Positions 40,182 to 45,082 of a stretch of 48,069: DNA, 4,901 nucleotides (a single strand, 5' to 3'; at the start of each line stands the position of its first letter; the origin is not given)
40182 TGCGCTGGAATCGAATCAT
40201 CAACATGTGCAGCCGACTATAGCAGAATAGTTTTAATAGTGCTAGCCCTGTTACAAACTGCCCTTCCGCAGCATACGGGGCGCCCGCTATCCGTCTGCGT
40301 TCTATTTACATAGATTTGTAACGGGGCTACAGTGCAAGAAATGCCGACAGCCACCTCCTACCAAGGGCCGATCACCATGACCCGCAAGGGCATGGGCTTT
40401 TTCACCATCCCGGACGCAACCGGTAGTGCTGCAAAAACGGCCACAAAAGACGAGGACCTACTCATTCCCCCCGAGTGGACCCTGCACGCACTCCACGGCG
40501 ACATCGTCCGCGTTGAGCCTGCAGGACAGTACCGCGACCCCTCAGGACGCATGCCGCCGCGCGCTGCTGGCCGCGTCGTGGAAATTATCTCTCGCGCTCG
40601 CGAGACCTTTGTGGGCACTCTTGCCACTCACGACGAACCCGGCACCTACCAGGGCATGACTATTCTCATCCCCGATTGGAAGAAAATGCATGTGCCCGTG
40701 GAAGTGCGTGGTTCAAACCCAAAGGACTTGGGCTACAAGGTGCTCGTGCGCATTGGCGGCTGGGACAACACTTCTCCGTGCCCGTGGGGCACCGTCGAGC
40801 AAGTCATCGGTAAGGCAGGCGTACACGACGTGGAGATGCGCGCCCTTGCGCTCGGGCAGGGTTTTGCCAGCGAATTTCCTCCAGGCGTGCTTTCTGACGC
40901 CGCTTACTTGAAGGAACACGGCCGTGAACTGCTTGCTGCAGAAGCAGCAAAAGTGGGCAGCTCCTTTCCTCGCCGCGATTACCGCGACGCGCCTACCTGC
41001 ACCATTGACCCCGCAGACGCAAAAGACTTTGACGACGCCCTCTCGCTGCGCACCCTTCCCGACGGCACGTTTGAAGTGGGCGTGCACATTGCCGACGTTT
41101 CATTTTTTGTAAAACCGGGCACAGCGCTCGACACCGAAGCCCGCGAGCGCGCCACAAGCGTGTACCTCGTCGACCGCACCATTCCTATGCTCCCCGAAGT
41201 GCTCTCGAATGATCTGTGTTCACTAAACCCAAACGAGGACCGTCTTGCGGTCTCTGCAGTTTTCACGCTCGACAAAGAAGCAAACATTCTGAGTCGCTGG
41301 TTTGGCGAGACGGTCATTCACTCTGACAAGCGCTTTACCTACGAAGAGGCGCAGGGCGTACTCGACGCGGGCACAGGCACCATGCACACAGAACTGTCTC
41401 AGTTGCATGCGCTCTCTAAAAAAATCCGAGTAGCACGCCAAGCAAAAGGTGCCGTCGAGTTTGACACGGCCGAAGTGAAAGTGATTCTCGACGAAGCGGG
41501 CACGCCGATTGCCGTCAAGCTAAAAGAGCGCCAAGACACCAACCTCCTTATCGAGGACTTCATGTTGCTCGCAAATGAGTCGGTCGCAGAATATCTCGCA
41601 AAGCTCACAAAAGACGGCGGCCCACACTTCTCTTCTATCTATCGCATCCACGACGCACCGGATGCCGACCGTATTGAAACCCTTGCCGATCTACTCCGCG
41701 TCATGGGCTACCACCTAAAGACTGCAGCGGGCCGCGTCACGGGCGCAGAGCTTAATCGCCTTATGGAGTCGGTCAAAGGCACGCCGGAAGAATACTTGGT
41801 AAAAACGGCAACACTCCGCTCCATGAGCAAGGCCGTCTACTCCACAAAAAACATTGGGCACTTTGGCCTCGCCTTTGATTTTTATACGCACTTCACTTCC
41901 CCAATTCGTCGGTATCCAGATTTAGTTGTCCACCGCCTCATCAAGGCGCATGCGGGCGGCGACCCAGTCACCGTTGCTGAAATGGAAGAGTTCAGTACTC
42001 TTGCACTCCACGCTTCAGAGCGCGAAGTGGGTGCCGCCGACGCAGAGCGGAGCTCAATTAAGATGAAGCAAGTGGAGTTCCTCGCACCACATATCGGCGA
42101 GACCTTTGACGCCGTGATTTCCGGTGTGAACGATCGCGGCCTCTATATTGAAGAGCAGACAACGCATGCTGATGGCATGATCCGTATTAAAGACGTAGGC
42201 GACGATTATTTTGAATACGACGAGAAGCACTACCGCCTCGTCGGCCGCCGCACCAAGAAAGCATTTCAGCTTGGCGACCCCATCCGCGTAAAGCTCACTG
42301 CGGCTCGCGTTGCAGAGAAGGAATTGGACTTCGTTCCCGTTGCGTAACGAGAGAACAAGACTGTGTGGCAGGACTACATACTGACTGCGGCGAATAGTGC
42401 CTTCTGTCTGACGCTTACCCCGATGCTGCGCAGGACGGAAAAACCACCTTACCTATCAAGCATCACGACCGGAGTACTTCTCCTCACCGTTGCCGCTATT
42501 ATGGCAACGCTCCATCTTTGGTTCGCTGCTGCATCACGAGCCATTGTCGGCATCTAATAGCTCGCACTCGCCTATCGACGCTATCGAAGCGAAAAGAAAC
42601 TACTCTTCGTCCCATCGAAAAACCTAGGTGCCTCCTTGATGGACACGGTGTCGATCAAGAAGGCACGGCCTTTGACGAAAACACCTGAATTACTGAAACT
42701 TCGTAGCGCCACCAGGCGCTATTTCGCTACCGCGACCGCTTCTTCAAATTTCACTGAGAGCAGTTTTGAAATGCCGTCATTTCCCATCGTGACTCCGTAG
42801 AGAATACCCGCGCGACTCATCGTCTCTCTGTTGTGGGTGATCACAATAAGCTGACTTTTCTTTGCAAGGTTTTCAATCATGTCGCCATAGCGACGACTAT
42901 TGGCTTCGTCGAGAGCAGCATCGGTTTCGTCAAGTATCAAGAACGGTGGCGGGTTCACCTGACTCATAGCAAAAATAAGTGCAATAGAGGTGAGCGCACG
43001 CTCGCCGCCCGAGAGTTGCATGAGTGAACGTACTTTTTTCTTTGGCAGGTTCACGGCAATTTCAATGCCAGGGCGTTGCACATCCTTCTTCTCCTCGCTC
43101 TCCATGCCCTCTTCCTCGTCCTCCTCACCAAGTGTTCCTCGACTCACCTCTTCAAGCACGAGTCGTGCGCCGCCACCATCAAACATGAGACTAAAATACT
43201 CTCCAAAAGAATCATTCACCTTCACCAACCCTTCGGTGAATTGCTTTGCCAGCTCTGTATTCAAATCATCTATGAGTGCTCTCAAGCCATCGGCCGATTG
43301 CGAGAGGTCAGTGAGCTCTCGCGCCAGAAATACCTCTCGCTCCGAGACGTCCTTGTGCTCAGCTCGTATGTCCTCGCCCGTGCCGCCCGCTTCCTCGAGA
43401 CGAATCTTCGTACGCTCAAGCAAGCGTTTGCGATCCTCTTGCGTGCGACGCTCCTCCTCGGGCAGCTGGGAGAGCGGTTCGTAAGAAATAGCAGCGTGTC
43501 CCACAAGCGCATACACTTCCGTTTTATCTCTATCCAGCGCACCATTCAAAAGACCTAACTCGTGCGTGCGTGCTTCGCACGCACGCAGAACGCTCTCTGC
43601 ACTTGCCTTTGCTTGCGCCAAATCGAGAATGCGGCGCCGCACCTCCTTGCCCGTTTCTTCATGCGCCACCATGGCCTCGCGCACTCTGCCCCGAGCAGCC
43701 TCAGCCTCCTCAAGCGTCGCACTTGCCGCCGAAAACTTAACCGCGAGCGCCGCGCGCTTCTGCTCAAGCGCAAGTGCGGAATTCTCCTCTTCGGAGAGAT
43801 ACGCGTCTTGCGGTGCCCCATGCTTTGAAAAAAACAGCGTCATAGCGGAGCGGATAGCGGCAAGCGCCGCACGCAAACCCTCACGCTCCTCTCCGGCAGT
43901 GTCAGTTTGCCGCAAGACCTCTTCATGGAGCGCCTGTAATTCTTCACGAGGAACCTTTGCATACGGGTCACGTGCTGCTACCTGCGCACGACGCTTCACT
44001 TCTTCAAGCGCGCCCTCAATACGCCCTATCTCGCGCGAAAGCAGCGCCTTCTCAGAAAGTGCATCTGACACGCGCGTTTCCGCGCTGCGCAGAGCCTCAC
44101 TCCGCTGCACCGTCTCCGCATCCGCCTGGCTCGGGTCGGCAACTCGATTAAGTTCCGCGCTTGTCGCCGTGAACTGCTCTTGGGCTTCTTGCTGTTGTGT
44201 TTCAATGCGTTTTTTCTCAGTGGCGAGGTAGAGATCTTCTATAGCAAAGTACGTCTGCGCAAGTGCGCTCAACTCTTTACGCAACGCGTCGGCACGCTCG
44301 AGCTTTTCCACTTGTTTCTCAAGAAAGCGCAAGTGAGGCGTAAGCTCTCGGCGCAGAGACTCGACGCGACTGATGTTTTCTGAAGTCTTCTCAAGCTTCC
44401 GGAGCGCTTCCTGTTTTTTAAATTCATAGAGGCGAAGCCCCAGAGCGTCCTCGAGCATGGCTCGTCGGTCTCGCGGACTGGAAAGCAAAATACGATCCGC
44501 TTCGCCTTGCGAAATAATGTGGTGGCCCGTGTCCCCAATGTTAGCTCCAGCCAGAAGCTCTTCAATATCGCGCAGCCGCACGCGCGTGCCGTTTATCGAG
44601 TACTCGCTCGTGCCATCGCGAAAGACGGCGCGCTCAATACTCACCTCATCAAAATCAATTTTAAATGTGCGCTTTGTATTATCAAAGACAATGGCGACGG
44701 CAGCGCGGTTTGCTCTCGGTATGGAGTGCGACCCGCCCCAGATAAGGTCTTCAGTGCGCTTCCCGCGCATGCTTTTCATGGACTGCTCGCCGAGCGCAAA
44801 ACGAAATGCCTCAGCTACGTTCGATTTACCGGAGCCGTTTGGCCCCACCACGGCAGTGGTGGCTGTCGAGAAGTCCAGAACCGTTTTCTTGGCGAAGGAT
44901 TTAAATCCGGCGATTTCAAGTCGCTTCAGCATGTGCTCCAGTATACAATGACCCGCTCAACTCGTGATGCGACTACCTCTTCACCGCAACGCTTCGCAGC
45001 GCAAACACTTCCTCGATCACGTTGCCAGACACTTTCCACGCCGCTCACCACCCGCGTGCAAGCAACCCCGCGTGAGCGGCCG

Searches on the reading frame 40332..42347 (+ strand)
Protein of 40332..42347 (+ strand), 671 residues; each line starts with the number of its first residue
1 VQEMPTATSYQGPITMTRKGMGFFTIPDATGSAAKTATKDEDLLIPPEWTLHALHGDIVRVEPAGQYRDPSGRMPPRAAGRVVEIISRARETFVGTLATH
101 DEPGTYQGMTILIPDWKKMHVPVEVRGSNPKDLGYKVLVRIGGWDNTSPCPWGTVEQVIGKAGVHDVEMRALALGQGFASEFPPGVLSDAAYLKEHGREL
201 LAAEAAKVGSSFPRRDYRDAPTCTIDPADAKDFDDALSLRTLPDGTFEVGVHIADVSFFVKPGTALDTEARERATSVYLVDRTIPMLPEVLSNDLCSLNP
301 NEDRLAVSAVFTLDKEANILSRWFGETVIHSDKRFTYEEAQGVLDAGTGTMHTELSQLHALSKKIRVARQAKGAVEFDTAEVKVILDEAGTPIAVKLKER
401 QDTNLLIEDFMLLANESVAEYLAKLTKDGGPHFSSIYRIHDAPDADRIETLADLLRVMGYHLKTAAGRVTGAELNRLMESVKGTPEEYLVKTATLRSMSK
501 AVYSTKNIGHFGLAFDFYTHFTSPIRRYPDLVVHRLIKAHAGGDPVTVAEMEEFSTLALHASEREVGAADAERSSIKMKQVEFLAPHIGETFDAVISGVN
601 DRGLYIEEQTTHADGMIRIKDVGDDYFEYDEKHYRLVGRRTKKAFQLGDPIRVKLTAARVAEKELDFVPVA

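Call 83: search_protein_families(library=pfam, proteins=[window:40332-42347:+], max_evalue=0.001)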
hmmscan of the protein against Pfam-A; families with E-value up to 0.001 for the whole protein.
window:40332-42347:+ (671 aa): 6 families
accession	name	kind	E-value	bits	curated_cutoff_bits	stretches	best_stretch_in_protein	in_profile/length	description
PF00773.25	RNB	-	2.5e-110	369.2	29.3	1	214-540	1-323/326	RNB domain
PF17876.7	CSD2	-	2.3e-11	44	26.2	1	112-183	2-74/74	Cold shock domain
PF17849.7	OB_Dis3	-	3.9e-06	27.3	22.8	1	136-174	36-74/77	Dis3-like cold-shock domain 2 (CSD2)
PF18614.7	RNase_II_C_S1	-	1.9e-05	24.9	26.6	0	641-670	30-59/59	RNase II-type exonuclease C-terminal S1 domain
PF08206.17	OB_RNB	-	2.7e-05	24.2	24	1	14-67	3-46/58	Ribonuclease B OB domain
PF00575.29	S1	-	0.00022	22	22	1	586-666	2-70/74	S1 RNA binding domain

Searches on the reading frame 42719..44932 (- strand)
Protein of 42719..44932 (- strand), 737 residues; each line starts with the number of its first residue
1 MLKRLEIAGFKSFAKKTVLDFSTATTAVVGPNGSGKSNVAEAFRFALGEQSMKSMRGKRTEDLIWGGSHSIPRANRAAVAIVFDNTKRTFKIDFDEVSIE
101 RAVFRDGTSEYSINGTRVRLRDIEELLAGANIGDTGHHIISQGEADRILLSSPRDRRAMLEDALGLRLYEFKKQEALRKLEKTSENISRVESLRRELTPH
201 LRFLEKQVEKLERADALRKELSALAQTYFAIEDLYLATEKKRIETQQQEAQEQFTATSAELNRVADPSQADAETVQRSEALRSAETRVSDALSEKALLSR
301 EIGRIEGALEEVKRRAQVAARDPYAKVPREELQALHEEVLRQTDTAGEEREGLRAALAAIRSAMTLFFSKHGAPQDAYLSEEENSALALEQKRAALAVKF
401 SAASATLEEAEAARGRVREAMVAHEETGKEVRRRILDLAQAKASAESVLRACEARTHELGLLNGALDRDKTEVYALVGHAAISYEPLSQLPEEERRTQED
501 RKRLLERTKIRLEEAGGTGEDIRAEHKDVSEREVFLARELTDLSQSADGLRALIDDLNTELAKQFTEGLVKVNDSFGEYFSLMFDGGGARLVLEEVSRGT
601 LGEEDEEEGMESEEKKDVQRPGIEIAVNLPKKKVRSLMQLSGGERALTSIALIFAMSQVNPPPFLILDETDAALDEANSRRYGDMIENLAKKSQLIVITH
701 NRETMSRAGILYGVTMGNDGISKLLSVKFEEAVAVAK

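Call 83: search_protein_families(library=pfam, proteins=[window:42719-44932:-], max_evalue=0.001)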
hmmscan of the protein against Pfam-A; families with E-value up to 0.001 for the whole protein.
window:42719-44932:- (737 aa): 6 families
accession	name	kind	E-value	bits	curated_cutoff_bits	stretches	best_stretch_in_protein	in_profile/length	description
PF02463.25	SMC_N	-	2.2e-69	233.7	40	1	1-722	1-219/220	RecF/RecN/SMC N terminal domain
PF13476.12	AAA_23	-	1.7e-16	61.9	27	1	4-245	1-177/201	AAA domain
PF13304.12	AAA_21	-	2.2e-15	58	27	2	481-703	82-301/304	AAA domain, putative AbiEii toxin, Type IV TA system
PF13175.12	AAA_15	-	4e-10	40.3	32.1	1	1-263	1-231/374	AAA ATPase domain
PF00005.33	ABC_tran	-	2.4e-07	31.8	25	0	25-149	13-118/137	ABC transporter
PF13555.12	AAA_29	-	0.00032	20.8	27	1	2-44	1-43/61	P-loop containing region of AAA domain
